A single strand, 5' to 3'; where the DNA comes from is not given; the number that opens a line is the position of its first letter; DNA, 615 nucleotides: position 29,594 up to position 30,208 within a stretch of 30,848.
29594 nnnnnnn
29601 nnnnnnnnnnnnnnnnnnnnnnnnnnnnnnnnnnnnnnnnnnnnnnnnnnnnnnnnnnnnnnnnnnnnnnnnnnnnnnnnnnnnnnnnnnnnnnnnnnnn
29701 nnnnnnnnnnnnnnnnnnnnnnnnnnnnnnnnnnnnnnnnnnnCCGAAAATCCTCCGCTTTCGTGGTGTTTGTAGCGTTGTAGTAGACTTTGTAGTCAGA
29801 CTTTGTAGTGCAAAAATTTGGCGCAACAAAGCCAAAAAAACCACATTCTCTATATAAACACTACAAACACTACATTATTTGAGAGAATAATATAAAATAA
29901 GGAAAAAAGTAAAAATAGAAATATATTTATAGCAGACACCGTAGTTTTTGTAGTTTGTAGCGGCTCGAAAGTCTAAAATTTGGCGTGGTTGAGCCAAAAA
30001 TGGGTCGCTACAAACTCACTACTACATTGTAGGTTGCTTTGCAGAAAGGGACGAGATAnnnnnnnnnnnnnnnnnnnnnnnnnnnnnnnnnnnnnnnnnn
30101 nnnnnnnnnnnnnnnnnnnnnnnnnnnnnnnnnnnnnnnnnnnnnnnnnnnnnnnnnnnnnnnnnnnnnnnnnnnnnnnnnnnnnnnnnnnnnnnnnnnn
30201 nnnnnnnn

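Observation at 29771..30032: Module B: an extended second copy directly after the primase/helicase gene, so the two copies bracket the packaging/head module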

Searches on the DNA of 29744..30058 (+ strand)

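Call 13: search_dna_similar(query=window:29744-30058:+, collection=phages, mode=distant, max_rows=20, max_evalue=0.01)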
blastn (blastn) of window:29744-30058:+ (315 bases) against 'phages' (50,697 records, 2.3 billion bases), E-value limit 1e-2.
No match.
